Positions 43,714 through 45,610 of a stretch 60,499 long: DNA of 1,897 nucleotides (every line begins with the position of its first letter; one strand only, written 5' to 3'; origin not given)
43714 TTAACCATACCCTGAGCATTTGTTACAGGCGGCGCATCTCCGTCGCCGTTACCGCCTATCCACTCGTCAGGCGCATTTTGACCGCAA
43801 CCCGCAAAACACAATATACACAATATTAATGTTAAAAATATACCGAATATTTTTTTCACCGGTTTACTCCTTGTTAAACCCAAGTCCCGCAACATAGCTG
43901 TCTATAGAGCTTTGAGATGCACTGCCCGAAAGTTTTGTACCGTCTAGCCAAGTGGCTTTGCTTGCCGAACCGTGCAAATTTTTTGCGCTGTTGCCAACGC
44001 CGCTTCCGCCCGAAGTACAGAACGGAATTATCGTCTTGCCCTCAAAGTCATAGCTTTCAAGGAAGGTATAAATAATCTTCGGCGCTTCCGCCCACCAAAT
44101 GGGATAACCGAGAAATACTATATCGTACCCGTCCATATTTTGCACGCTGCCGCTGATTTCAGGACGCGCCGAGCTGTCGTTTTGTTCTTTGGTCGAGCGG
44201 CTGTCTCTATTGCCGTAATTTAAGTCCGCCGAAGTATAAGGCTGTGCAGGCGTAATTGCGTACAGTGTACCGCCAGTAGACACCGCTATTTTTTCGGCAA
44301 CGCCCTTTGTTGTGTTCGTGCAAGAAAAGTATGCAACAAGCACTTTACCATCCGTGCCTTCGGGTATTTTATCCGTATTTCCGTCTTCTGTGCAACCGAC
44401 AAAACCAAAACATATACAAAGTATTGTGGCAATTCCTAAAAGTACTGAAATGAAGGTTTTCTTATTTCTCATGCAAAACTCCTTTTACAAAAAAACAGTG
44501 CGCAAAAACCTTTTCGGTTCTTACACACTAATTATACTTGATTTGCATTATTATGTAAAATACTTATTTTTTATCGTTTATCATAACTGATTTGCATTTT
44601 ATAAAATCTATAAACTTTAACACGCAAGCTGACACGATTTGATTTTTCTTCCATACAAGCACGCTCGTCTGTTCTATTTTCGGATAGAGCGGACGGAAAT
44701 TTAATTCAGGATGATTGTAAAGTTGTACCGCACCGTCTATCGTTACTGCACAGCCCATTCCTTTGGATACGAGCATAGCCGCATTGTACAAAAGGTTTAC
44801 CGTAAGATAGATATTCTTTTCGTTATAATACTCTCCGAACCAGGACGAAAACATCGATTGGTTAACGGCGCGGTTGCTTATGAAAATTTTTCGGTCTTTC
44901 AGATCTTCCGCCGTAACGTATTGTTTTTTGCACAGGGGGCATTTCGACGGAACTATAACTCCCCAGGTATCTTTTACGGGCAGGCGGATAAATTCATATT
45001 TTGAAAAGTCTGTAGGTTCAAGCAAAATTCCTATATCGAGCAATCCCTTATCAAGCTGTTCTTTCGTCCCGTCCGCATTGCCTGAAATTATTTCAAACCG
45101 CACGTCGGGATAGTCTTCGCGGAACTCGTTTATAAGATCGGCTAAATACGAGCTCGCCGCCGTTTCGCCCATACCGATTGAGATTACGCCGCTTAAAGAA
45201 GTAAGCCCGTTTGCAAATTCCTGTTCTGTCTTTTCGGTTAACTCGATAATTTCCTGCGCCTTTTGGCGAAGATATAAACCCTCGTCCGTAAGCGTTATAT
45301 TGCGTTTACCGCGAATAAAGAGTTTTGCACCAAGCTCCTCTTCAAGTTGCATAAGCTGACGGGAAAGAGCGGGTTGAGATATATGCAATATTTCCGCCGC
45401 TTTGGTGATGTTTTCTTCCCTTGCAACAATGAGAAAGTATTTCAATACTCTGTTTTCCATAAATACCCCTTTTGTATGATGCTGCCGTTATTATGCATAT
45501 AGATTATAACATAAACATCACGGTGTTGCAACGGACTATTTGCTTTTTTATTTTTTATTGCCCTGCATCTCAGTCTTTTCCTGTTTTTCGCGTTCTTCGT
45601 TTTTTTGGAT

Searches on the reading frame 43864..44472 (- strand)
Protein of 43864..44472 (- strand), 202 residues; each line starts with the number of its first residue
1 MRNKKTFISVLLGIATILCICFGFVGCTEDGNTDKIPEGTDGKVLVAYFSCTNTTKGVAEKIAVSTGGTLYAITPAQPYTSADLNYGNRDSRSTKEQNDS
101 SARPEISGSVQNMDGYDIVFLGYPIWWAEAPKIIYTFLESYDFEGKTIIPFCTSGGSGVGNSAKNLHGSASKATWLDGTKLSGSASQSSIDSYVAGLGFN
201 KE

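Call 90: search_protein_families(library=pfam, proteins=[window:43864-44472:-], max_evalue=0.001)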
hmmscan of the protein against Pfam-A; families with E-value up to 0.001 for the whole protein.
window:43864-44472:- (202 aa): 2 families
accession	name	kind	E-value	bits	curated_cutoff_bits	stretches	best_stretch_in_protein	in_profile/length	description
PF12682.12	Flavodoxin_4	-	3.2e-57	192.8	24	1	43-194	1-152/155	Flavodoxin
PF12641.12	Flavodoxin_3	-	0.00058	20.2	27.5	0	106-172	31-95/160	Flavodoxin domain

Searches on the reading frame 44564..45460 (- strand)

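Call 3: search_protein_families(library=pfam, proteins=[window:44564-45460:-], max_evalue=1)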
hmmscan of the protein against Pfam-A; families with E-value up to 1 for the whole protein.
window:44564-45460:- (298 aa): 7 families
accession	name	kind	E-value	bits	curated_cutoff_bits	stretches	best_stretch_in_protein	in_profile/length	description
PF03466.25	LysR_substrate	-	9.4e-33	113.8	28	1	89-288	4-205/209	LysR substrate binding domain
PF00126.33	HTH_1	-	3.2e-22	78.7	26.6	1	5-61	3-59/60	Bacterial regulatory helix-turn-helix protein, lysR family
PF01022.26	HTH_5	-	0.0023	18.2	22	1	14-41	14-41/47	Bacterial regulatory protein, arsR family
PF12849.12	PBP_like_2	-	0.0037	17.5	27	1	97-146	15-64/267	PBP superfamily domain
PF13556.12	HTH_30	-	0.052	13.8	27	1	13-47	10-44/59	PucR C-terminal helix-turn-helix domain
PF18112.7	Zn-C2H2_12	-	0.15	13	23.2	1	173-182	2-11/27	Autophagy receptor zinc finger-C2H2 domain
PF23470.1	Zn_ribbon_PF0610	-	0.19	12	26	1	169-182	16-29/39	PF0610 rubredoxin-like zinc beta-ribbon domain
